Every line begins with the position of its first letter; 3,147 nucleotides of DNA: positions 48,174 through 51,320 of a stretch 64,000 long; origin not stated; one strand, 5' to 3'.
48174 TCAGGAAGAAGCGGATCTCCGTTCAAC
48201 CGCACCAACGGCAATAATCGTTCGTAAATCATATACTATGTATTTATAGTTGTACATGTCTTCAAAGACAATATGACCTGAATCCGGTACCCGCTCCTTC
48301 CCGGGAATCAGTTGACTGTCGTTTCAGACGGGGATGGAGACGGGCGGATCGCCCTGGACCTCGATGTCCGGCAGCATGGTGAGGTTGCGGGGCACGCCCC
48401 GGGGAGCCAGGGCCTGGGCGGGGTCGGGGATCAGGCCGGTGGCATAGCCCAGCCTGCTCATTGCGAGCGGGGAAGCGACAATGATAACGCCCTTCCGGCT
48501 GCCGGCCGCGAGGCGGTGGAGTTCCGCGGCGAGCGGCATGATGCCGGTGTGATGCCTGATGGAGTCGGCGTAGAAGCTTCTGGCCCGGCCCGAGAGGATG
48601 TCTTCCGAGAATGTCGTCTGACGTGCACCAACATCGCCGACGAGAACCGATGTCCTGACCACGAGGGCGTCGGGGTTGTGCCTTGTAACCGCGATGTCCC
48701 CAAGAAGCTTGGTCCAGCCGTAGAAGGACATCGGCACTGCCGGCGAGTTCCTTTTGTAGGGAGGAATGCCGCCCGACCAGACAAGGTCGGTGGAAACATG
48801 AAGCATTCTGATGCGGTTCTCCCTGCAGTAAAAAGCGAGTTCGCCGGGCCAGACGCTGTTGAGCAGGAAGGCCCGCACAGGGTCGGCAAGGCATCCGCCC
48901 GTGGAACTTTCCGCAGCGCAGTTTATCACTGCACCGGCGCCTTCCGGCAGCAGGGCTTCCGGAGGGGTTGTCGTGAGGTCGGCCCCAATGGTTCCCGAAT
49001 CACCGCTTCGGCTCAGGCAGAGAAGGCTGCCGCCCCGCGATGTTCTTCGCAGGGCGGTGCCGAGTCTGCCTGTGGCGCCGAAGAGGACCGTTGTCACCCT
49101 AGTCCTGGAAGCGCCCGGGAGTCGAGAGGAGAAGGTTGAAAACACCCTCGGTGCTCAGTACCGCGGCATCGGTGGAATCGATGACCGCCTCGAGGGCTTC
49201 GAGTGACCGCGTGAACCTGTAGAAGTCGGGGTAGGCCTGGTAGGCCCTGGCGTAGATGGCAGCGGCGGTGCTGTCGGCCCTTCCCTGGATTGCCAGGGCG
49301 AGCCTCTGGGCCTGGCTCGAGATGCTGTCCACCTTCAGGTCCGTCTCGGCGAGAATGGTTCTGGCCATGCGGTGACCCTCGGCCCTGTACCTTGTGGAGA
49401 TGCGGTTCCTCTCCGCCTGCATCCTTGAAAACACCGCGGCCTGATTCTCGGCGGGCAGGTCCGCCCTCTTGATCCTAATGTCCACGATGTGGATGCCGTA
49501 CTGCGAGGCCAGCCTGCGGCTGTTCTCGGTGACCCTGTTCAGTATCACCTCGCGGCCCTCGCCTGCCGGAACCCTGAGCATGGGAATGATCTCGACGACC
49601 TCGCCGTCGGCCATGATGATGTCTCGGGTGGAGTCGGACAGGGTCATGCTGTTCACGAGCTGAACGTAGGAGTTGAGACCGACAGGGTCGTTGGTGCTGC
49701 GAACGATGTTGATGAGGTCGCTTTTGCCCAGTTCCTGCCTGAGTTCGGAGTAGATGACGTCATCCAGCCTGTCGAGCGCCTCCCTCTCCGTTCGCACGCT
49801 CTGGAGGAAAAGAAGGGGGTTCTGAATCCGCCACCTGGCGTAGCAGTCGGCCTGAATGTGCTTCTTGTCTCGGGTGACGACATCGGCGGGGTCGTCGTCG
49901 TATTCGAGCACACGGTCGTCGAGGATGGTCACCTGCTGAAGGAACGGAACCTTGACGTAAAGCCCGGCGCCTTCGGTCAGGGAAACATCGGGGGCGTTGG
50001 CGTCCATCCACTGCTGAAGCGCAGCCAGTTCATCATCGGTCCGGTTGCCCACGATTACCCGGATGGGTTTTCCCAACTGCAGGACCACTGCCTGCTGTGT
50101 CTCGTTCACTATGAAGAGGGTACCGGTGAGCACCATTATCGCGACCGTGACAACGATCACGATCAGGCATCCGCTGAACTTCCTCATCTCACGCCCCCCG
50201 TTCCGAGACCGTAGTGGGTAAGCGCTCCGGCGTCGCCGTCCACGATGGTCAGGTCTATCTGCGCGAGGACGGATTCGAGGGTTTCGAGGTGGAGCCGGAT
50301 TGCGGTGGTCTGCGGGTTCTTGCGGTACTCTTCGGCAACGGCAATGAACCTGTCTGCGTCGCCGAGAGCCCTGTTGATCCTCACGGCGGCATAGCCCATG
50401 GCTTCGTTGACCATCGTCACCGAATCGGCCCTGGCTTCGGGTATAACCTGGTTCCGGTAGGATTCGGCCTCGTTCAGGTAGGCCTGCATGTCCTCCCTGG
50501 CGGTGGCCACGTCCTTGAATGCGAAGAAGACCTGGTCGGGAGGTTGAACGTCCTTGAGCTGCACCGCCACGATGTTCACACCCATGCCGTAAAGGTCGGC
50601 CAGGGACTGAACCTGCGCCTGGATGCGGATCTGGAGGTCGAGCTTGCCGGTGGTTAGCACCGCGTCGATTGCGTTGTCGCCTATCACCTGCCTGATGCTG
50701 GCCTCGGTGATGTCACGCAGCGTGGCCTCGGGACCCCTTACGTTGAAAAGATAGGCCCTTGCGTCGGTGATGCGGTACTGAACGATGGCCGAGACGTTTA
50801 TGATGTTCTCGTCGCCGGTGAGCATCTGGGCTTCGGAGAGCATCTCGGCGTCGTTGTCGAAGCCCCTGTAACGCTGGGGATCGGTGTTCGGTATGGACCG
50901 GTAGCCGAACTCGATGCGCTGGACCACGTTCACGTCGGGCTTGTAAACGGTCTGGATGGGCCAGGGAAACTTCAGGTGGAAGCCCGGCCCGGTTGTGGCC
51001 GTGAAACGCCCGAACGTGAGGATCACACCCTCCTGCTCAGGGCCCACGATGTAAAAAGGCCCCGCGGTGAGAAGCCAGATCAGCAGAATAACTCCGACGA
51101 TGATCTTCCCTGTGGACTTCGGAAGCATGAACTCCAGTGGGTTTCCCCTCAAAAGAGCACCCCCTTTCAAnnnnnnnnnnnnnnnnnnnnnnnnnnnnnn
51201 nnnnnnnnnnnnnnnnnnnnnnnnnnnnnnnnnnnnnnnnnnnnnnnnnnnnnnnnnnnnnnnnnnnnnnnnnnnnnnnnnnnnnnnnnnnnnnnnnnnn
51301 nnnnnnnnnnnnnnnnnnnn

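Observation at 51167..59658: Sigma-54-flanked envelope-modification locus: M23 lipoprotein, GT2, NodU-like carbamoyltransferase and a pseudo-receiver bEBP, divergent from NtrC-like and REC-GAF-HD-GYP regulators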

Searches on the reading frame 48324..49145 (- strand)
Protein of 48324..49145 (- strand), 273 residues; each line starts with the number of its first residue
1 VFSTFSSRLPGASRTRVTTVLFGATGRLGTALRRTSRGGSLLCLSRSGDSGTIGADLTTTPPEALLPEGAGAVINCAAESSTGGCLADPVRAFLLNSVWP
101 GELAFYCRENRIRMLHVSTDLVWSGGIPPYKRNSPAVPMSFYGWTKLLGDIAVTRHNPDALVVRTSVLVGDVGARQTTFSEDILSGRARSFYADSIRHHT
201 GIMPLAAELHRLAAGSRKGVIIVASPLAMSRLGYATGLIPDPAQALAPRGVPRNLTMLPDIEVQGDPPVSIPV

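Call 5: search_protein_families(library=pfam, proteins=[window:48324-49145:-], max_evalue=0.01)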
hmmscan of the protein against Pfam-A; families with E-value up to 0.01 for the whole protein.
window:48324-49145:- (273 aa): 3 families
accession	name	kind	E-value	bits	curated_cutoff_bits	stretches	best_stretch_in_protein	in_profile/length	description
PF04321.23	RmlD_sub_bind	-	7.4e-23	81.5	27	1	19-213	3-197/287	RmlD substrate binding domain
PF01370.27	Epimerase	-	2.1e-09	37.6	20.9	1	21-191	3-193/240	NAD dependent epimerase/dehydratase family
PF16363.11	GDP_Man_Dehyd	-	0.0066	16.4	27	1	72-155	78-166/332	GDP-mannose 4,6 dehydratase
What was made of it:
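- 48324..49145 (-): RmlD-like short-chain reductase (GATGRLG and YGWTK motifs), the last conserved gene of the minus-strand string. Pfam RmlD_sub_bind 7e-23 (call 5).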

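Call 17: search_protein_families(library=ncbifam, proteins=[window:48324-49145:-], max_evalue=0.001)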
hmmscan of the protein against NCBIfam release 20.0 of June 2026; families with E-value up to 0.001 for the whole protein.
window:48324-49145:- (273 aa): 2 families
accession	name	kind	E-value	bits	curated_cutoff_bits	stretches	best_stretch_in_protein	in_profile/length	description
TIGR01214.1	rmlD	equivalog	3.1e-26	92.1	224.05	1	20-238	3-222/285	dTDP-4-dehydrorhamnose reductase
NF007440.0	PRK09987.1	equivalog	2.8e-08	33.4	308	1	20-173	4-159/299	dTDP-4-dehydrorhamnose reductase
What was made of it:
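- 48324..49145 (-): TIGR01214 rmlD 3e-26, below cut-off (call 17).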

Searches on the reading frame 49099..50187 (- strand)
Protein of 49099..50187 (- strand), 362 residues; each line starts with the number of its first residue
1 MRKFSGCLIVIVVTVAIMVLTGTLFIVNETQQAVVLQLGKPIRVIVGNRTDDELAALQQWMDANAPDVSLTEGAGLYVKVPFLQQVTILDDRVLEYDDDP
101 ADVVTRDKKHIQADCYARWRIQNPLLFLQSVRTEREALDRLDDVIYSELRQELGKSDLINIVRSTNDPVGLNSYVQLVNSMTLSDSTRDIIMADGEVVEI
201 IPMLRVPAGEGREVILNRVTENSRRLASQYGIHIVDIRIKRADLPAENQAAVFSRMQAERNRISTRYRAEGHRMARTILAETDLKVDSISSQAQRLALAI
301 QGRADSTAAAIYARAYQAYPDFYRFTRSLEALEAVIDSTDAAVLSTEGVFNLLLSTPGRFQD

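Call 5: search_protein_families(library=pfam, proteins=[window:49099-50187:-], max_evalue=0.01)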
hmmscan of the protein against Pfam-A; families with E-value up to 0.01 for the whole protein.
window:49099-50187:- (362 aa): 1 family
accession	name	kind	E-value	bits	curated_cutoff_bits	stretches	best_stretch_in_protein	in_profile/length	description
PF01145.31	Band_7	-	1.7e-23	84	23.6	1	25-271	1-174/176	SPFH domain / Band 7 family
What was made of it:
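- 49099..51170 (-): hflK (50184-51170) and hflC (49099-50187), SPFH/Band-7 modulators of FtsH, directly downstream of bEBP2. Pfam Band_7 (call 5). bEBP2-hflK-hflC adjacency holds in nearly all loci.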

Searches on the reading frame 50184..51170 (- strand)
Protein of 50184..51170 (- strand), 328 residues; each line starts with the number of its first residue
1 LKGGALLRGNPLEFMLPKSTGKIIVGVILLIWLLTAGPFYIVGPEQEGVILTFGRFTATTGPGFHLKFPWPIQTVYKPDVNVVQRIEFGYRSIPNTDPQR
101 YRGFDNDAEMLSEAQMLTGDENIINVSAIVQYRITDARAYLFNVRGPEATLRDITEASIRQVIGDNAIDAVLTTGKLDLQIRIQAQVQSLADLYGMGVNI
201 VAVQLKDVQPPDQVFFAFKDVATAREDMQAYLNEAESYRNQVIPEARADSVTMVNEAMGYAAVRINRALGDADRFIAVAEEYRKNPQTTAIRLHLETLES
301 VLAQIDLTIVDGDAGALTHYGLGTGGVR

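Call 5: search_protein_families(library=pfam, proteins=[window:50184-51170:-], max_evalue=0.01)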
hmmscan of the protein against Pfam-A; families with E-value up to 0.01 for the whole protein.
window:50184-51170:- (328 aa): 1 family
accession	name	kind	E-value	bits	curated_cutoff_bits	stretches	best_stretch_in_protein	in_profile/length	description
PF01145.31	Band_7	-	6.6e-29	101.6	23.6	1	41-237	2-174/176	SPFH domain / Band 7 family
